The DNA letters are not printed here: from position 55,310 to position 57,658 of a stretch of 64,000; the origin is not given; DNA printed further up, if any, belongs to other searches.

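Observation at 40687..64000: Putative GalNAc/galactose-containing glycan and amino-sugar utilisation island with several unclassifiable enzymes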

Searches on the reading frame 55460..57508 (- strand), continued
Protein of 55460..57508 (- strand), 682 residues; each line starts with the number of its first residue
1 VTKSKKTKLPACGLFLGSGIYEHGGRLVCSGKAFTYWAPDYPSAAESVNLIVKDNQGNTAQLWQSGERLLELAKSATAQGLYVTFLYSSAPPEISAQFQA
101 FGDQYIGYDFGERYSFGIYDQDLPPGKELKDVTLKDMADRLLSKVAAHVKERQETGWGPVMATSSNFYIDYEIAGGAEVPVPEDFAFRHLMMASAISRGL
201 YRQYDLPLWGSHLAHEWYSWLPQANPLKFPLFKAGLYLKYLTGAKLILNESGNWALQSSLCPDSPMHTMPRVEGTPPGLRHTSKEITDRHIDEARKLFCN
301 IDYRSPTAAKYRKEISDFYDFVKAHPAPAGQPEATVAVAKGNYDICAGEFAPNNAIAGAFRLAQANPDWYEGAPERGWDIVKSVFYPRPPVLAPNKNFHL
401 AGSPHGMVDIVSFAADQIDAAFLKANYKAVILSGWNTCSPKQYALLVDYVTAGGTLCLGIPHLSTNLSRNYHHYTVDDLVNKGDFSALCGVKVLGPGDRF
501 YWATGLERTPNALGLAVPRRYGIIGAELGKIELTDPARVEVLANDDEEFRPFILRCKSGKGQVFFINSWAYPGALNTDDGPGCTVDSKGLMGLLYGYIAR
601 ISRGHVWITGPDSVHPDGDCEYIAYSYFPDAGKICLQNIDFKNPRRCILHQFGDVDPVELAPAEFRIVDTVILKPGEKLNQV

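Call 41: search_protein_families(library=pfam, proteins=[L051:16486-18753:+, L071:1126-3873:+, L066:8588-12139:+, L064:7991-9241:+, L070:1543-2607:+, L001:1486-2694:+, L001:2740-4647:+, L001:13785-15431:+, L001:15441-16061:+, L080:12166-14082:+], max_evalue=0.01)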
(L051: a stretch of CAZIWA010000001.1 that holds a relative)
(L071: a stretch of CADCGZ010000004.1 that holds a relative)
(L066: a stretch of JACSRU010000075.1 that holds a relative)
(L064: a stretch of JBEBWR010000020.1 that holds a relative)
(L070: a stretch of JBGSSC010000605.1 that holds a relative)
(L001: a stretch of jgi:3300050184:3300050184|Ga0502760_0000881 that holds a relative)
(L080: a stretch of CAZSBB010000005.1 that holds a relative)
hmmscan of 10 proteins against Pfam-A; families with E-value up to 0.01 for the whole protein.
L051:16486-18753:+ (755 aa): 5 families
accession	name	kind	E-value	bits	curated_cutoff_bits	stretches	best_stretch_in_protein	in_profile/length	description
PF13424.12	TPR_12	-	1.1e-08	35.6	30.1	2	151-211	4-69/77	Tetratricopeptide repeat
PF00515.34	TPR_1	-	0.0005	20.2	27.8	1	152-180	3-31/34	Tetratricopeptide repeat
PF13176.12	TPR_7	-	0.00083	19.7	27.9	0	152-184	1-35/36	Tetratricopeptide repeat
PF07719.23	TPR_2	-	0.0011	19.4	27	1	152-180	3-31/34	Tetratricopeptide repeat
PF13181.12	TPR_8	-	0.0028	18.1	25.7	0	153-180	4-31/34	Tetratricopeptide repeat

L071:1126-3873:+ (915 aa): 3 families
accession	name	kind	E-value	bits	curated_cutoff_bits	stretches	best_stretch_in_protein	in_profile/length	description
PF13229.12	Beta_helix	-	2.8e-12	47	25.9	2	677-810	13-143/158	Right handed beta helix region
PF13599.13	Pentapeptide_4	-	8.5e-06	26.2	38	0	792-824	21-53/78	Pentapeptide repeat region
PF07495.19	Y_Y_Y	-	0.0016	18.7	26.6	1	94-148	6-54/65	Y_Y_Y domain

L066:8588-12139:+ (1183 aa): 0 families

L064:7991-9241:+ (416 aa): 1 family
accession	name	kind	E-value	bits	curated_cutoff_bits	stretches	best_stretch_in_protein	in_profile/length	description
PF00246.29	Peptidase_M14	-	1e-12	48.7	21.6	1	165-267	13-134/286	Zinc carboxypeptidase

L070:1543-2607:+ (354 aa): 0 families

L001:1486-2694:+ (402 aa): 0 families

L001:2740-4647:+ (635 aa): 0 families

L001:13785-15431:+ (548 aa): 0 families

L001:15441-16061:+ (206 aa): 0 families

L080:12166-14082:+ (638 aa): 1 family
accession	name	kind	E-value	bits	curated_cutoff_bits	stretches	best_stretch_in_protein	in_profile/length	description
PF22680.2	Glyco_hydro_123_N_2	-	0.0013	19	27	0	250-283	108-141/142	Glycoside hydrolase 123 N-terminal domain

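Call 75: search_solved_structures(query=A1, max_evalue=10, show_alignments=2)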
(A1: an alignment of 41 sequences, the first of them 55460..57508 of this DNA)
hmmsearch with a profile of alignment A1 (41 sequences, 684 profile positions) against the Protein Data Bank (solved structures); distinct sequences matched with E-value up to 10: 0.

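Call 93: search_protein_families(library=pfam, alignment_id=A1, max_evalue=1)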
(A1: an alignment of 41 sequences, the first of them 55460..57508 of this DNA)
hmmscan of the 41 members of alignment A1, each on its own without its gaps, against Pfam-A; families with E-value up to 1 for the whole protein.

A. member 1, window:55460-57508:- (682 aa): 0 families

B. families by the number of members that match (of 41 scanned): 10 families
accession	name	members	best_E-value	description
PF08532.16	Glyco_hydro_42M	19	7.5e-05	Beta-galactosidase trimerisation domain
PF22369.2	GLMA_2nd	10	0.054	GLMA-like, second domain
PF09822.16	ABC_transp_aux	4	0.055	ABC-type uncharacterized transport system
PF17785.7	PUA_3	3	0.11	PUA-like domain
PF14258.12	DUF4350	1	0.067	Domain of unknown function (DUF4350)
PF23820.1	DUF7190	1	0.096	Family of unknown function (DUF7190)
PF04879.21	Molybdop_Fe4S4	1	0.13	Molybdopterin oxidoreductase Fe4S4 domain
PF22970.2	DUF7028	1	0.19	Domain of unknown function (DUF7028)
PF08351.18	TmcA_N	1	0.21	tRNA(Met) cytidine acetyltransferase TmcA, N-terminal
PF07382.16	HC2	1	0.58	Histone H1-like nucleoprotein HC2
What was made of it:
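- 55460..57508 (-): U682: member of a protein family that matched no family library or solved structure, with a GH42-type three-domain fold ((beta/alpha)8 barrel, alpha/beta domain, beta-sandwich). No signal peptide. Candidate retaining glycosidase of clan GH-A. 19 of 41 relatives weakly hit Glyco_hydro_42M (call 93).
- On GH42: Weak PF08532 hits in 19 of 41 relatives (call 93).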
